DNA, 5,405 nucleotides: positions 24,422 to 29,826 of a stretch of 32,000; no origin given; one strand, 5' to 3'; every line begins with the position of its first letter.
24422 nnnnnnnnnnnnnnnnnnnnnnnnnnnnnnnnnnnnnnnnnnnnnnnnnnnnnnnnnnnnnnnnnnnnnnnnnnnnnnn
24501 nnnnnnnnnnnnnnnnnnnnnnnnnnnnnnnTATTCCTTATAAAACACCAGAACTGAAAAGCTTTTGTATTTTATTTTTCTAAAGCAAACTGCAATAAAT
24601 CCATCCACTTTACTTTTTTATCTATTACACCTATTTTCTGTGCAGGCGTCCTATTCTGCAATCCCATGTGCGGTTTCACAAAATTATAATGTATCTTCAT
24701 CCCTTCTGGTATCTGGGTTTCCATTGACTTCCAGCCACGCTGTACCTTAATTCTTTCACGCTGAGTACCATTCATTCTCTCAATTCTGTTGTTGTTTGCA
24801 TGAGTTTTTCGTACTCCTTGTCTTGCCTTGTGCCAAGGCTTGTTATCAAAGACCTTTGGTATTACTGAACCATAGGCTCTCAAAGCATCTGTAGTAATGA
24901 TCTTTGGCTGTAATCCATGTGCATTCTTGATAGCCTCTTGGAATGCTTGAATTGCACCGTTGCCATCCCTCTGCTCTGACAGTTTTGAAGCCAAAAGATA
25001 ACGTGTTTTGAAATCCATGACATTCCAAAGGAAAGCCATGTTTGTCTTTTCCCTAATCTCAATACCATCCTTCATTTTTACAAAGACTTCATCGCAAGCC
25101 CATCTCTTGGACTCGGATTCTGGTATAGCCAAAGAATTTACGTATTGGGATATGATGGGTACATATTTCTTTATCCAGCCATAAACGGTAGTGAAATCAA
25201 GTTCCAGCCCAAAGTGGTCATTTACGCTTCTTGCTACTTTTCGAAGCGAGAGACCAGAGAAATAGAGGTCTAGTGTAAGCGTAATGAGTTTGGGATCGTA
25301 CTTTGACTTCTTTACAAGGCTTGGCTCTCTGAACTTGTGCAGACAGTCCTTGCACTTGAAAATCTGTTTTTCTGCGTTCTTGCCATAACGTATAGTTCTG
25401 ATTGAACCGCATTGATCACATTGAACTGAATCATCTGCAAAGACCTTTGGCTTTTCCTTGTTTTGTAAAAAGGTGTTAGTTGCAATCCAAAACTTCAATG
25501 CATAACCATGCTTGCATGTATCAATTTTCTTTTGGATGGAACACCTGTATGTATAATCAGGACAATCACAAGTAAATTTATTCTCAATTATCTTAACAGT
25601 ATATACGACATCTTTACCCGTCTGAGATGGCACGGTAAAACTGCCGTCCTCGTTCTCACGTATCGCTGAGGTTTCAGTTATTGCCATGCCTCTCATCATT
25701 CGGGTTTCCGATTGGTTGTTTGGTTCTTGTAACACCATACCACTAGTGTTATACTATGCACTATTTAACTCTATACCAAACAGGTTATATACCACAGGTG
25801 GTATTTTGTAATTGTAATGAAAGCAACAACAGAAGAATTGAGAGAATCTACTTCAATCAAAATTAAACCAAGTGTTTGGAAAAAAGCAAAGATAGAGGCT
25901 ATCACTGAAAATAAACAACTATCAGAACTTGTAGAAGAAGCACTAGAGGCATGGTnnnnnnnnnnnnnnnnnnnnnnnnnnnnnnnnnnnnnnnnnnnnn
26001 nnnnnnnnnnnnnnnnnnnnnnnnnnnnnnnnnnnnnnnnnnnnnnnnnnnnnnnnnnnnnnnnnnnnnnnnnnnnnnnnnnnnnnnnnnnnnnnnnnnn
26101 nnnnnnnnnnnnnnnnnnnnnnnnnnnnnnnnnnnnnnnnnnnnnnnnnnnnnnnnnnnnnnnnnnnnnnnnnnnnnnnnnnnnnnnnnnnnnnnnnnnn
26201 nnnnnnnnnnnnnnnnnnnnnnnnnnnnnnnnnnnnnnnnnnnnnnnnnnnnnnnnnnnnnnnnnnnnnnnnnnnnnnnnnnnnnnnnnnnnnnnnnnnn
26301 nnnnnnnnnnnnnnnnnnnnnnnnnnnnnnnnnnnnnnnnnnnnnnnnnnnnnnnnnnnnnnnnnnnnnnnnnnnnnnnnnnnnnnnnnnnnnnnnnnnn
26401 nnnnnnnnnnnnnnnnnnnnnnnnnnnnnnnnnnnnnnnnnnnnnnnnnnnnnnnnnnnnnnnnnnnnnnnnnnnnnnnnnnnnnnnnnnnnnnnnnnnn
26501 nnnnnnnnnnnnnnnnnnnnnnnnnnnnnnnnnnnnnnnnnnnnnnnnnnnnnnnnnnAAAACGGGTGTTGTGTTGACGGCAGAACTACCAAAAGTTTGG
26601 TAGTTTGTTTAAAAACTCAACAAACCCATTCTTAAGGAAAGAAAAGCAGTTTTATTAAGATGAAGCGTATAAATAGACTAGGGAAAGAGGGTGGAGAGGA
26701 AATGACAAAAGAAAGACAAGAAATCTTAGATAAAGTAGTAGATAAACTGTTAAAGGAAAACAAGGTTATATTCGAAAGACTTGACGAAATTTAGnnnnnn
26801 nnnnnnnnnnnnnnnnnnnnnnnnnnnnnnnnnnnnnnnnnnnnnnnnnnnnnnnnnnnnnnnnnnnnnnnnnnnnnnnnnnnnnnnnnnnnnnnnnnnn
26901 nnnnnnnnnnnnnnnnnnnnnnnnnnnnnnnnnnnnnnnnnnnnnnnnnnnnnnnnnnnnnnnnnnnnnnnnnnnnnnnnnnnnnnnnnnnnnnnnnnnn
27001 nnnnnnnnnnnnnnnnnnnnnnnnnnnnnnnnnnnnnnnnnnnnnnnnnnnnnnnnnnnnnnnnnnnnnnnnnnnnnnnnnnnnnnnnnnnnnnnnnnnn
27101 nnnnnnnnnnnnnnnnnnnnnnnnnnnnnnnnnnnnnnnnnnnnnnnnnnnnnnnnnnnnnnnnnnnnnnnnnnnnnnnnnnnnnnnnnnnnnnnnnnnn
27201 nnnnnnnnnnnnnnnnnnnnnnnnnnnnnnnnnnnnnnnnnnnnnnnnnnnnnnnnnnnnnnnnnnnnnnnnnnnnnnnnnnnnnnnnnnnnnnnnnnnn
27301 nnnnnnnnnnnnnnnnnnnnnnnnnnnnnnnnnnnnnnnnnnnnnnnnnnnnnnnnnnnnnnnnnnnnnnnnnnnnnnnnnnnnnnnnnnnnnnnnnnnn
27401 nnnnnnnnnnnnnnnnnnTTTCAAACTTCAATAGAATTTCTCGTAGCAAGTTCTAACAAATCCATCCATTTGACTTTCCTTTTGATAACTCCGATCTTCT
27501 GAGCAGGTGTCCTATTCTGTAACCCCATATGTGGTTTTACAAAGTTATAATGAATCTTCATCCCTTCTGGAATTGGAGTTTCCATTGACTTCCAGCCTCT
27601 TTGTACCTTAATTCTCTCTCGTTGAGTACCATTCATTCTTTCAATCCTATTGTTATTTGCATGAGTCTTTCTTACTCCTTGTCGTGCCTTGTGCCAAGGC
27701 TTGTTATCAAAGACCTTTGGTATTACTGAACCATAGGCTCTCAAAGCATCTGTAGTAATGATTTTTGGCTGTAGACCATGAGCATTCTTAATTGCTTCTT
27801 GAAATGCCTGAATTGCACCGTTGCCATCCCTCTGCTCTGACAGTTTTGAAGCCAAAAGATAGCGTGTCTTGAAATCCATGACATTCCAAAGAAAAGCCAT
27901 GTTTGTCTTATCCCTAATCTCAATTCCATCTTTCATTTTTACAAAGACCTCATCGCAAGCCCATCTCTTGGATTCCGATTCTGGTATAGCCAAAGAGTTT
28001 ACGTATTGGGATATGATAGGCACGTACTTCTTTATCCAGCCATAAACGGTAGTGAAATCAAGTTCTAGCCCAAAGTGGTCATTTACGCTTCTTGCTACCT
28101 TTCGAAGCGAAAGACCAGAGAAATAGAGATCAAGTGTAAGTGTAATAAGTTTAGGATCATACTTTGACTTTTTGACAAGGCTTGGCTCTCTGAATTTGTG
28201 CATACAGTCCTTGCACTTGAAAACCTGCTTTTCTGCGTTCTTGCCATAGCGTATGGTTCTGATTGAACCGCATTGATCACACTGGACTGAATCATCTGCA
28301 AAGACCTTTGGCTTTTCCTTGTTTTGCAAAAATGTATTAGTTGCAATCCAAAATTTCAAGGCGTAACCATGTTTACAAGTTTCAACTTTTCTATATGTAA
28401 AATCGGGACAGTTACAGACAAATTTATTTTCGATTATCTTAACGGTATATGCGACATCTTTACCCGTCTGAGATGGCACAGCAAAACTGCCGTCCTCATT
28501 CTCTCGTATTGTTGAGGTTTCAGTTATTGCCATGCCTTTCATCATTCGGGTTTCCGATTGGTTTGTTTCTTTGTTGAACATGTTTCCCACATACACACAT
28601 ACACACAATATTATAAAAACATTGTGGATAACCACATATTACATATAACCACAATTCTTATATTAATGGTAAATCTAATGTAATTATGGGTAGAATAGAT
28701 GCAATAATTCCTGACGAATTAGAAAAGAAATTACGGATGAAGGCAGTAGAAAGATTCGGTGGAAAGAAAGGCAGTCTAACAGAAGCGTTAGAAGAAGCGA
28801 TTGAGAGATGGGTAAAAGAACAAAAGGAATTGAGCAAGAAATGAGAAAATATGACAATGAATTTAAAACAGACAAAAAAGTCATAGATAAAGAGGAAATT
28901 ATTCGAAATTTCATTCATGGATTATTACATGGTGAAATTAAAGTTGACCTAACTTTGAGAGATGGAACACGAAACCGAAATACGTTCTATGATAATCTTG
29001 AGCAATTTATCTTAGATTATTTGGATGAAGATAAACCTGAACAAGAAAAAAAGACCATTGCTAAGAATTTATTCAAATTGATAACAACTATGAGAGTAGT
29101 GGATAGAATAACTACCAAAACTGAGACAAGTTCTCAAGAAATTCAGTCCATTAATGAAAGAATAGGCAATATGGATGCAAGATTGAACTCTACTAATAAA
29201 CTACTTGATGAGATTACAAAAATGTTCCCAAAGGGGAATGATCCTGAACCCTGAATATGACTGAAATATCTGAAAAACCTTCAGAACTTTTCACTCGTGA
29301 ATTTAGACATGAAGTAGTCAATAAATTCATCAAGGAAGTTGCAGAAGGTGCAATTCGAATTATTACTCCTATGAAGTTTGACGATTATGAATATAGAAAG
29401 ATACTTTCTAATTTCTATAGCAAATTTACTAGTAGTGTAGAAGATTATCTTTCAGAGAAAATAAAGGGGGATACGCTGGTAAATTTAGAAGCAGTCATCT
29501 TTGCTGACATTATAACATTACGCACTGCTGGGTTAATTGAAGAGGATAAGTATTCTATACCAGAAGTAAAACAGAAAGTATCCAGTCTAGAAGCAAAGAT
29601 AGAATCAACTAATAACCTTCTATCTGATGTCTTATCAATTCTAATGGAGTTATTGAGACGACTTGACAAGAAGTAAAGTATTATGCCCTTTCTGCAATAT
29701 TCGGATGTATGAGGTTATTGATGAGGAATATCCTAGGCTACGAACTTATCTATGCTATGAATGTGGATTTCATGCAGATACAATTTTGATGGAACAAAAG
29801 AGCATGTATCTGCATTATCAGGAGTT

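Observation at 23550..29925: Three copies of an AACACCC-iteron element conserved at the DNA level but read in different frames; one copy is a ~90-bp palindrome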

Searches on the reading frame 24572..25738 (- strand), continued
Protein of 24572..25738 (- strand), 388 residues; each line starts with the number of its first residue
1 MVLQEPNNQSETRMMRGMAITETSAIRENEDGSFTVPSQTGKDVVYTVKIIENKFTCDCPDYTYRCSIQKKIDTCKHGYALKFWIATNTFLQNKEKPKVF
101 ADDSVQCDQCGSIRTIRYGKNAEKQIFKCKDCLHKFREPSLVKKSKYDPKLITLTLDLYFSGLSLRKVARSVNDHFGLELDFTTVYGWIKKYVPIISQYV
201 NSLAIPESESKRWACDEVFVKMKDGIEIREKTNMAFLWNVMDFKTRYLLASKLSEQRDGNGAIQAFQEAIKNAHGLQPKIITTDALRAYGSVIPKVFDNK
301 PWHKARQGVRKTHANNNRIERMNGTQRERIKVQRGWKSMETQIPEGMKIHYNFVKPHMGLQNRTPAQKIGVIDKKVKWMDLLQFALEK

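Call 45: search_protein_families(library=pfam, proteins=[L026:2780-2980:-, L027:5692-5859:-, L028:5624-5866:-, L029:5663-5803:-, L028:7157-7831:+, L026:4184-5239:+], max_evalue=0.05)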
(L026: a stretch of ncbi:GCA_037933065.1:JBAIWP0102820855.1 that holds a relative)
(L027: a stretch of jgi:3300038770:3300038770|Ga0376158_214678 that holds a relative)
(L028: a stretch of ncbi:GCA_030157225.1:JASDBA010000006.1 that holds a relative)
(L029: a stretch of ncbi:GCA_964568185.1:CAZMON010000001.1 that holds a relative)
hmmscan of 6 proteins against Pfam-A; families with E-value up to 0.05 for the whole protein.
L026:2780-2980:- (66 aa): 2 families
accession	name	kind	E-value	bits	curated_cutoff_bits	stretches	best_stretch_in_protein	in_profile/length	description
PF04014.23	MazE_antitoxin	-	6.1e-09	36.1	24.7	1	11-50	3-42/48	Antidote-toxin recognition MazE, bacterial antitoxin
PF24563.1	KH_Mug60-KHD4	-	0.012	15.8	27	1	25-53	11-39/70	Mug60/KHD4 KH type I domain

L027:5692-5859:- (55 aa): 4 families
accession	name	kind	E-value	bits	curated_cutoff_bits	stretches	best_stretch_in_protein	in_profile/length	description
PF12651.13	RHH_3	-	0.0026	18.1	21.6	1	9-46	1-38/44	Ribbon-helix-helix domain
PF13467.12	RHH_4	-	0.0052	17.2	25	1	7-43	7-43/67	Ribbon-helix-helix domain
PF17293.8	Arm-DNA-bind_5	-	0.038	15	22.6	1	7-50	25-67/87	Arm DNA-binding domain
PF22180.2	RH3_dom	-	0.04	14.5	27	1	8-52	5-49/66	RH3 domain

L028:5624-5866:- (80 aa): 0 families

L029:5663-5803:- (46 aa): 0 families

L028:7157-7831:+ (224 aa): 1 family
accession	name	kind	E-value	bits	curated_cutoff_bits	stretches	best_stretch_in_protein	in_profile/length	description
PF07202.18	Tcp10_C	-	0.0085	16.2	36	1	190-205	20-35/35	T-complex protein 10 C-terminus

L026:4184-5239:+ (351 aa): 1 family
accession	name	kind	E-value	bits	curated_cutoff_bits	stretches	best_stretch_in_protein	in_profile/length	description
PF01616.22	Orbi_NS3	-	0.046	13.7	27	0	24-127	66-161/179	Orbivirus NS3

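Call 49: search_protein_families(library=padloc, proteins=[window:24572-25738:-], max_evalue=0.01)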
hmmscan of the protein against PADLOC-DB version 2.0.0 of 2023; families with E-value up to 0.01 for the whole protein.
window:24572-25738:- (388 aa): 0 families

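Call 51: find_encoding_contigs(protein=P0116, flank=8000, max_places=2)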
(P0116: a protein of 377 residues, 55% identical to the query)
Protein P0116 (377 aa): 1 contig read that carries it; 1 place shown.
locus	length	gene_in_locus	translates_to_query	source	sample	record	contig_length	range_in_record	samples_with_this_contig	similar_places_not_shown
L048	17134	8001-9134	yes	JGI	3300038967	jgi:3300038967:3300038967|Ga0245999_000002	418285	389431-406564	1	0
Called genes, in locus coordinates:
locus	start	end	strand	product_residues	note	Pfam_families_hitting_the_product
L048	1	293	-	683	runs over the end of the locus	-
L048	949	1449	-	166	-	-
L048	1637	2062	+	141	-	-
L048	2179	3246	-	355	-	-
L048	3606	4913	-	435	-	-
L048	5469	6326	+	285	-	PF00348:polyprenyl_synt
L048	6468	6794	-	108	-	PF00137:ATP-synt_C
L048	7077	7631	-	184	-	-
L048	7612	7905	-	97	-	-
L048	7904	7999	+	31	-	-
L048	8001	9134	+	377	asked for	PF00665:rve (weak), PF13610:DDE_Tnp_IS240, PF13683:rve_3 (faint)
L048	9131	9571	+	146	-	-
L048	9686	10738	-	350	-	PF01992:vATP-synt_AC39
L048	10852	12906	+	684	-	PF01496:V_ATPase_I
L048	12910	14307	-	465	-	PF00361:Proton_antipo_M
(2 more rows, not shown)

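Call 52: find_encoding_contigs(protein=P0119, flank=8000, max_places=2)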
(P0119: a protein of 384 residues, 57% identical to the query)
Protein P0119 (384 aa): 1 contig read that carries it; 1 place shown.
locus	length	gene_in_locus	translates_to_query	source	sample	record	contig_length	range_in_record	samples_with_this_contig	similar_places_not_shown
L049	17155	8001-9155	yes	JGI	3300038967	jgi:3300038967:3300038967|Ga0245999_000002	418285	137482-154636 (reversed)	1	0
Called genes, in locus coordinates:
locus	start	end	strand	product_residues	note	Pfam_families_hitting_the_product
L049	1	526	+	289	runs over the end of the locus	PF01557:FAA_hydrolase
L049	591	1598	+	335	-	-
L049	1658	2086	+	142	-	PF10604:Polyketide_cyc2, PF03364:Polyketide_cyc, PF08327:AHSA1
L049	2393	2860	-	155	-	PF00578:AhpC-TSA, PF08534:Redoxin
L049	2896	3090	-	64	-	-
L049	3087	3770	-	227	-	PF01061:ABC2_membrane, PF12698:ABC2_membrane_3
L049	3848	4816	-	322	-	PF00005:ABC_tran, PF13304:AAA_21 (weak)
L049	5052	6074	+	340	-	PF00899:ThiF, PF00581:Rhodanese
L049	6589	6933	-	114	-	-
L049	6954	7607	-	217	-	-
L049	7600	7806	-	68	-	-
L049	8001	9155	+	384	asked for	PF13610:DDE_Tnp_IS240, PF13683:rve_3 (weak)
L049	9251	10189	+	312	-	PF08271:Zn_Ribbon_TF, PF00382:TFIIB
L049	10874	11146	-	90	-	PF07381:EarA (faint), PF13463:HTH_27 (weak), PF13545:HTH_Crp_2 (weak), PF25213:HVO_A0261_N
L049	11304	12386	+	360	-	PF04055:Radical_SAM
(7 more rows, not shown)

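Call 53: find_encoding_contigs(protein=P0073, flank=8000, max_places=3)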
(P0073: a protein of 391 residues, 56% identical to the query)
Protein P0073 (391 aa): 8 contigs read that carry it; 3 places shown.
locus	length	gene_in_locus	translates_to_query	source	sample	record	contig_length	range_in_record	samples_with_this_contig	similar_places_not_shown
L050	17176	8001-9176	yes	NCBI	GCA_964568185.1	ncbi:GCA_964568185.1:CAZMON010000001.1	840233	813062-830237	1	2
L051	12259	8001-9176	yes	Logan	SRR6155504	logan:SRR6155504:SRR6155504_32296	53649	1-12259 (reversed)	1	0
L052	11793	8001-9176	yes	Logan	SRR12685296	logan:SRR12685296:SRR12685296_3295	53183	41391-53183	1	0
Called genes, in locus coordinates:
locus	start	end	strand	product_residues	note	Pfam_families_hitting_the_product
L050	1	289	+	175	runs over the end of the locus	PF00293:NUDIX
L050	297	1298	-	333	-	PF01368:DHH, PF02272:DHHA1 (weak)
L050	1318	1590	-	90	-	PF01920:Prefoldin_2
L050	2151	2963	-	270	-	PF01138:RNase_PH, PF03725:RNase_PH_C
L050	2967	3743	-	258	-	PF01138:RNase_PH, PF03725:RNase_PH_C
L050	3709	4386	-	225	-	PF22625:ECR1_N_2 (weak), PF00575:S1 (weak), PF00013:KH_1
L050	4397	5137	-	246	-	PF01172:SBDS_N, PF09377:SBDS_domain_II, PF20268:SBDS_C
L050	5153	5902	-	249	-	PF10584:Proteasome_A_N, PF00227:Proteasome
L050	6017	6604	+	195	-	PF00117:GATase, PF07722:Peptidase_C26 (weak)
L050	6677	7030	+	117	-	PF14464:Prok-JAB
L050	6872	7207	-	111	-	-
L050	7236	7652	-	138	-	-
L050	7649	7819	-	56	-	-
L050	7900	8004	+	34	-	-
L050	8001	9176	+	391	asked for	PF13610:DDE_Tnp_IS240, PF13683:rve_3 (weak)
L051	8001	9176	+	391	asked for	PF13610:DDE_Tnp_IS240, PF13683:rve_3 (weak)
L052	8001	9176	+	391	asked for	PF13610:DDE_Tnp_IS240, PF13683:rve_3 (weak)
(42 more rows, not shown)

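Call 54: find_encoding_contigs(protein=P0080, flank=8000, max_places=2)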
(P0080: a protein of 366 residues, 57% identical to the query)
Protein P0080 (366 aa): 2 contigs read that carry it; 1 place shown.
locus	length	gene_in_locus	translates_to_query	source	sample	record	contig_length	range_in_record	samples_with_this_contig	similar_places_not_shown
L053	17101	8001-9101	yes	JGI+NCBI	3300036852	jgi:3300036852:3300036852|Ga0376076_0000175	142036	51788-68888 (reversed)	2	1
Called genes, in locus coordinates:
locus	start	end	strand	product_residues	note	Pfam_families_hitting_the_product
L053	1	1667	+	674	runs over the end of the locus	PF02463:SMC_N (faint), PF13175:AAA_15, PF13304:AAA_21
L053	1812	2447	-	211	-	PF01844:HNH, PF13395:HNH_4 (weak), PF14279:HNH_5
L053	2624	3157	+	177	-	PF14470:bPH_3, PF09851:SHOCT (weak)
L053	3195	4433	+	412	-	PF00413:Peptidase_M10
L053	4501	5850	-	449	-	-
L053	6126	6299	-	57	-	PF10723:RepB-RCR_reg (faint)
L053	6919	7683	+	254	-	PF00227:Proteasome (faint)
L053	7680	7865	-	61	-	-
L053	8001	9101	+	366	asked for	PF13610:DDE_Tnp_IS240, PF13683:rve_3 (weak)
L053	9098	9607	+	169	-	PF10061:DUF2299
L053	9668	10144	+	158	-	-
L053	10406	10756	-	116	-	PF01870:Hjc, PF26553:PDDEXK_19 (faint)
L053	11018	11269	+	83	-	-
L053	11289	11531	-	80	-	-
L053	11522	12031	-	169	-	PF11848:DUF3368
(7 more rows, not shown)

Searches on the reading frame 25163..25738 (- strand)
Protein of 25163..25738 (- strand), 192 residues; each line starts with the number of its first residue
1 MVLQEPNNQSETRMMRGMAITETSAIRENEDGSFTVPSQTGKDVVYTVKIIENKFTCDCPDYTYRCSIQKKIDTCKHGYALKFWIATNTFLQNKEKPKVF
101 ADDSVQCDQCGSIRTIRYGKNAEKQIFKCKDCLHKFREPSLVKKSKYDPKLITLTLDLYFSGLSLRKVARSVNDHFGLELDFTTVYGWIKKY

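Call 61: search_protein_families(library=pfam, proteins=[window:25163-25738:-], max_evalue=10)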
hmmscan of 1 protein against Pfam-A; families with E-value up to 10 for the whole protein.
seq(192 aa): 7 families
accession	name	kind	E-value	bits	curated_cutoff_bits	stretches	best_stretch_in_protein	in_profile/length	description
PF23451.1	Zn_ribbon_PaaD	-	0.00027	20.9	27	1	98-136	8-49/53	PaaD zinc beta ribbon domain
PF20726.3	Nairovirus_Gn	-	0.0092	15.5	26.5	1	44-151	51-152/322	Nairovirus, structural glycoprotein Gn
PF03811.18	Zn_ribbon_InsA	-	0.022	14.9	26.1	1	104-132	5-34/35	InsA N-terminal domain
PF12760.12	Zn_ribbon_IS1595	-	0.074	13.5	25.4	1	105-134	19-45/46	Transposase zinc-ribbon domain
PF07496.21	zf-CW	-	0.076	13.5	27.5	1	105-132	3-32/47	CW-type Zinc Finger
PF04434.22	SWIM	-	0.5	10.4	19.6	1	46-81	1-33/38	SWIM zinc finger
PF09723.15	Zn_ribbon_8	-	0.53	10.8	34.4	1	127-144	6-21/41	Zinc ribbon domain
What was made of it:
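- Closest known: Mutator-like elements and IS256. Different: The SWIM match is not significant (E=0.5, call 61).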

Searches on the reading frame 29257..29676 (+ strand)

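Call 6: search_protein_families(library=pfam, proteins=[window:29257-29676:+], max_evalue=0.1)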
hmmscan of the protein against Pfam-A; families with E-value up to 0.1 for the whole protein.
window:29257-29676:+ (139 aa): 1 family
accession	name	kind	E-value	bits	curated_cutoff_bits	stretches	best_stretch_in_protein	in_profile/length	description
PF17114.10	Nod1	-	0.073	13.7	28.2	0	63-138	32-105/145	Gef2-related medial cortical node protein Nod1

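Call 49: search_protein_families(library=padloc, proteins=[window:29257-29676:+], max_evalue=0.01)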
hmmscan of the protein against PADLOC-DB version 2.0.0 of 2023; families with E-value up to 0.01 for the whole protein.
window:29257-29676:+ (139 aa): 0 families
